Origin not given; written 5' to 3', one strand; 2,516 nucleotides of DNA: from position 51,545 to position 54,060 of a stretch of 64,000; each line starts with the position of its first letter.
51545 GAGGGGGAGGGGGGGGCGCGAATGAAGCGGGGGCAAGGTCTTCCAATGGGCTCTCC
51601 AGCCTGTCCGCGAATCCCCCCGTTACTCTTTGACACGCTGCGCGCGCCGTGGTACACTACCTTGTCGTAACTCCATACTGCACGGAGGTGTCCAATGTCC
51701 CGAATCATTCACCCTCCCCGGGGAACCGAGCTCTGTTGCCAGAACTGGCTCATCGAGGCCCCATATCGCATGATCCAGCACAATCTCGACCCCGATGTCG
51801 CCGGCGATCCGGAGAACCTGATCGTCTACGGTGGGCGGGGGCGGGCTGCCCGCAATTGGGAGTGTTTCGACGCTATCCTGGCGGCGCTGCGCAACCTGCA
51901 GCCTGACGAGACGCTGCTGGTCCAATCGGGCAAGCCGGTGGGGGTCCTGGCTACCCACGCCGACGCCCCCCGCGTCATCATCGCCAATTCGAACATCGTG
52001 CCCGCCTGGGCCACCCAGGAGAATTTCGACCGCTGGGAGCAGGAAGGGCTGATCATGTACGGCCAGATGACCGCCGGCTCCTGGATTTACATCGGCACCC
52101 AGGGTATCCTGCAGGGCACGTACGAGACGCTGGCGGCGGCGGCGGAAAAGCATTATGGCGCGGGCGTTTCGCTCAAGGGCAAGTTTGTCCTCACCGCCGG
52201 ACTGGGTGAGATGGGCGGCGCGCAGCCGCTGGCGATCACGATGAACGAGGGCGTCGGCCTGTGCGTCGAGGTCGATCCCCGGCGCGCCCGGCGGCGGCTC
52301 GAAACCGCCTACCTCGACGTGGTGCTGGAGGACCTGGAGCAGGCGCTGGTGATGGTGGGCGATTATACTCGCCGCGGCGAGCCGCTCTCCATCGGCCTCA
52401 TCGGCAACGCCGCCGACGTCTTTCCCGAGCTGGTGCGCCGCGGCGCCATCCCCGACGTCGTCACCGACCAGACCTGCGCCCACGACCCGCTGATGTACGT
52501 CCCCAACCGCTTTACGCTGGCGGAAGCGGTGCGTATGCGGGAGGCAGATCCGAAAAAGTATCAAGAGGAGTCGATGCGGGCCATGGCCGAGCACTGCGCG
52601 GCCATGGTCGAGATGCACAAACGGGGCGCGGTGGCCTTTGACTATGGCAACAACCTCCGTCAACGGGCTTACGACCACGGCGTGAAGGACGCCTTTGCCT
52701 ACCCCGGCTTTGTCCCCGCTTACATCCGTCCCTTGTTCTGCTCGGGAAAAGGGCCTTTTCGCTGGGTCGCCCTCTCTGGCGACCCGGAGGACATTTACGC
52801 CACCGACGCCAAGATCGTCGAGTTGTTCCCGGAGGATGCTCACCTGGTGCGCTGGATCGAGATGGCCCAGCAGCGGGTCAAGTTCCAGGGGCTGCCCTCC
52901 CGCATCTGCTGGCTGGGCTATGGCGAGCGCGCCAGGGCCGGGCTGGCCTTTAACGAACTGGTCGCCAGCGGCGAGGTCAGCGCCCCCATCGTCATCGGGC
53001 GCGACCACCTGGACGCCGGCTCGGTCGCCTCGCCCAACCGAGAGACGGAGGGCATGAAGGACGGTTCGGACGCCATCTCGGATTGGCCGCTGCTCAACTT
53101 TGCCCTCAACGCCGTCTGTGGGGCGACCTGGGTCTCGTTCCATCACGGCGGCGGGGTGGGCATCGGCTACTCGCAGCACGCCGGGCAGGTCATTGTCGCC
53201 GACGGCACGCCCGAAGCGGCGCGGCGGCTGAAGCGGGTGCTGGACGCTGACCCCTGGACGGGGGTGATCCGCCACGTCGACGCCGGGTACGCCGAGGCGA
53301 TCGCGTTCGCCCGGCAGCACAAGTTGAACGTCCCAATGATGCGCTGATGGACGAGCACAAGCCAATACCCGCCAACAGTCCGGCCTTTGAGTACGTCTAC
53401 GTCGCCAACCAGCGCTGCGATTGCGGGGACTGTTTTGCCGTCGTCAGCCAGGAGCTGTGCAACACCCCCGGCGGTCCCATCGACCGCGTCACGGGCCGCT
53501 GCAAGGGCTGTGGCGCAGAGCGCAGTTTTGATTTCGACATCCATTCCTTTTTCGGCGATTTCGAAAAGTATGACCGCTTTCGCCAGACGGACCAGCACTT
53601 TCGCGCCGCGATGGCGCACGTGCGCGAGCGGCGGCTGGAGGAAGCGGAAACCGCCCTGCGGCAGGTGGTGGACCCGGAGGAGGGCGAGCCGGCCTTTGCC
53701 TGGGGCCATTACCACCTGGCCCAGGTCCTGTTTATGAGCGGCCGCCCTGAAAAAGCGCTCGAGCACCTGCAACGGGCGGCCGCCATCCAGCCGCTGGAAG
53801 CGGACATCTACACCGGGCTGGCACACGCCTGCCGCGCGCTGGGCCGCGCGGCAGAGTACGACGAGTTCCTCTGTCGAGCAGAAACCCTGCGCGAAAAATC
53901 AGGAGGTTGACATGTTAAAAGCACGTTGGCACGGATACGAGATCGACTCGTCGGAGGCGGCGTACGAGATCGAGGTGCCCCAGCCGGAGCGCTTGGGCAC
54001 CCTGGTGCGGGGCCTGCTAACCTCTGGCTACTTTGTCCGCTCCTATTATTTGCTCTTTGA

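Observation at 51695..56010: Radical-SAM/SPASM maturase with an N-terminal RRE-like extension, translationally coupled to hutU and two unknown proteins; no obvious precursor peptide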

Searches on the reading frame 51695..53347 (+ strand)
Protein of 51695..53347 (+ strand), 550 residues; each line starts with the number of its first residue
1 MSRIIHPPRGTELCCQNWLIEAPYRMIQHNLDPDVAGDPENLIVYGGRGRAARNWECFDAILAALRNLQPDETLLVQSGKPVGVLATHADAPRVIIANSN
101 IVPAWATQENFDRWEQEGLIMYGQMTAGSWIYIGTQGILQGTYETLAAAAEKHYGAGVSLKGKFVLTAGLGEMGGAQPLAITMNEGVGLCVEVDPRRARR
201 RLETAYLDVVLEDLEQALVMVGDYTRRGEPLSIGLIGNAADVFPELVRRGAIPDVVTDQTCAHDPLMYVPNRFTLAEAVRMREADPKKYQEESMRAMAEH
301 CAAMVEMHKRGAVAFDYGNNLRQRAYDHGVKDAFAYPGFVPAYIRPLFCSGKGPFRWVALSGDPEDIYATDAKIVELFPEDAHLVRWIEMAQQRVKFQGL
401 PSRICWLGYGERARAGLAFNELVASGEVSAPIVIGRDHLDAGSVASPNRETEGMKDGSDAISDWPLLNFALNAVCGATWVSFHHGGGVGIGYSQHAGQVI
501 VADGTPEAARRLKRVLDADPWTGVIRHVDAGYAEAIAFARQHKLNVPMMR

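Call 3: search_protein_families(library=pfam, proteins=[window:51695-53347:+], max_evalue=0.01)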
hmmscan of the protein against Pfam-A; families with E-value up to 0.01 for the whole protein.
window:51695-53347:+ (550 aa): 3 families
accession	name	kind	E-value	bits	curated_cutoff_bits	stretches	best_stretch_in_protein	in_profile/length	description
PF17392.7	Urocanase_C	-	5.3e-93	310.3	23.6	1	346-540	1-195/196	Urocanase C-terminal domain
PF01175.24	Urocanase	-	8.5e-85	284.1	23.2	1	134-343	1-209/209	Urocanase Rossmann-like domain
PF17391.7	Urocanase_N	-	4.1e-55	185.5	23.2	1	6-131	2-127/127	Urocanase N-terminal domain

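Call 4: search_protein_families(library=ncbifam, proteins=[window:51695-53347:+], max_evalue=0.01)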
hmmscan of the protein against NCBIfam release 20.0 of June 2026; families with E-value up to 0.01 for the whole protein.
window:51695-53347:+ (550 aa): 3 families
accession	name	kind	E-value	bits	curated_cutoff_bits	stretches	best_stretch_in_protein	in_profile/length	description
TIGR01228.2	hutU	equivalog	3.5e-275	913.8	375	1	5-548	3-545/545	urocanate hydratase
NF058531.1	CH3_S_urocan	exception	2e-201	670.1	880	1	5-544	3-534/535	S-methyl thiourocanate hydratase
NF058530.1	thiouroc_hyd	equivalog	1.7e-192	640.8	930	1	13-543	2-529/535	thiourocanate hydratase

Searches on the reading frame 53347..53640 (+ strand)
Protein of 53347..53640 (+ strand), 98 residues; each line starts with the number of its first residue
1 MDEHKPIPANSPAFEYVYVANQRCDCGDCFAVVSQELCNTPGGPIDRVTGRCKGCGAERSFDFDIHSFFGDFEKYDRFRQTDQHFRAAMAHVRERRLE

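Call 19: search_protein_families(library=pfam, proteins=[window:53347-53640:+], max_evalue=10)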
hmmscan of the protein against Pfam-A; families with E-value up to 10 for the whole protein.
window:53347-53640:+ (98 aa): 1 family
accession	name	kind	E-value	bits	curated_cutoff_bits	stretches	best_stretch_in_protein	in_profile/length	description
PF12797.12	Fer4_2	-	4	8.1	24.5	1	49-57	7-15/22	4Fe-4S binding domain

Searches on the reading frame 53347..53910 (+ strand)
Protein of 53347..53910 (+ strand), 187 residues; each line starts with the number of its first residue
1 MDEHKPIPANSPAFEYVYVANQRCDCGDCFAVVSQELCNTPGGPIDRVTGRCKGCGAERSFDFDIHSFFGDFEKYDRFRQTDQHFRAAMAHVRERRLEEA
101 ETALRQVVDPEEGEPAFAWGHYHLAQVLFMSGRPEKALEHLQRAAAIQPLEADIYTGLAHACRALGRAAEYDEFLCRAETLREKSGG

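Call 3: search_protein_families(library=pfam, proteins=[window:53347-53910:+], max_evalue=0.01)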
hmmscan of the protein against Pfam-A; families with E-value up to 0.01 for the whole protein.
window:53347-53910:+ (187 aa): 13 families
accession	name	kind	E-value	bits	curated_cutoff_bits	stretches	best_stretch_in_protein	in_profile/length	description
PF07719.23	TPR_2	-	3.5e-10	39.6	27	1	120-149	3-32/34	Tetratricopeptide repeat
PF14559.12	TPR_19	-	4.7e-10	40.1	25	2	93-158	3-65/68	Tetratricopeptide repeat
PF00515.34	TPR_1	-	8.6e-09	35.3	27.8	1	118-149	1-32/34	Tetratricopeptide repeat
PF13432.12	TPR_16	-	3e-08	34.4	32.7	2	86-149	2-62/65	Tetratricopeptide repeat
PF13428.12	TPR_14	-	4.3e-08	33.5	23.5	1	119-160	2-43/44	Tetratricopeptide repeat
PF13181.12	TPR_8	-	3e-07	30.5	25.7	0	152-184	1-33/34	Tetratricopeptide repeat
PF13431.12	TPR_17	-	4.9e-06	26.8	24.4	0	114-139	9-34/34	Tetratricopeptide repeat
PF13424.12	TPR_12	-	5.2e-06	27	30.1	1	121-183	6-76/77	Tetratricopeptide repeat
PF13414.12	TPR_11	-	9.1e-06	25.7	26.8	1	129-161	5-37/42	TPR repeat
PF07721.20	TPR_4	-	2.8e-05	24.8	27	1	118-143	1-26/26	Tetratricopeptide repeat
PF09976.15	TPR_21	-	0.00024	21.3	25.5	1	85-144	80-139/193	Tetratricopeptide repeat-like domain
PF13174.12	TPR_6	-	0.0011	20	26.3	0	122-145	4-27/33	Tetratricopeptide repeat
PF12895.13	ANAPC3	-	0.0045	17.7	27.2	0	122-167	27-71/82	Anaphase-promoting complex, cyclosome, subunit 3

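Call 4: search_protein_families(library=ncbifam, proteins=[window:53347-53910:+], max_evalue=0.01)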
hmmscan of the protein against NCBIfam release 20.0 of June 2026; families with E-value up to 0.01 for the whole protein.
window:53347-53910:+ (187 aa): 6 families
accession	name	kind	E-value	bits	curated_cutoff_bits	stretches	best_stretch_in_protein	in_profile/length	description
TIGR02917.1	PEP_TPR_lipo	equivalog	7.9e-07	27.3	312.2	2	83-149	229-292/899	XrtA/PEP-CTERM system TPR-repeat protein PrsT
NF040959.1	MamA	equivalog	6.3e-06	25.8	200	1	83-180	107-201/204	magnetosome protein MamA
NF052415.1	T3SS_chap_SctY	equivalog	5.8e-05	23.6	70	1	91-170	16-95/106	type III secretion apparatus assembly chaperone SctY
NF047558.1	TPR_END_plus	domain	0.00046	20.1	32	1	121-149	2-30/56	TPR end-of-group domain-containing protein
TIGR02552.1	LcrH_SycD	equivalog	0.00073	19.3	104.8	1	89-164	60-131/136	SycD/LcrH family type III secretion system chaperone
NF033920.0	C39_PA2778_fam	equivalog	0.0051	16.2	150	1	80-181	155-253/255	PA2778 family cysteine peptidase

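Call 67: search_protein_families(library=padloc, proteins=[window:53347-53910:+], max_evalue=0.01)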
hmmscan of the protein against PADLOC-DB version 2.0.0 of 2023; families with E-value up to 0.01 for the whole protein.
window:53347-53910:+ (187 aa): 2 families
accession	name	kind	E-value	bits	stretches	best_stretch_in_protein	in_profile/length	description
PDLC01171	TPR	-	3.5e-06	24.3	1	101-184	240-319/504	TPR repeats containing protein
PDLC01092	C3a198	-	0.00015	18.8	1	94-184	252-338/523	TPR protein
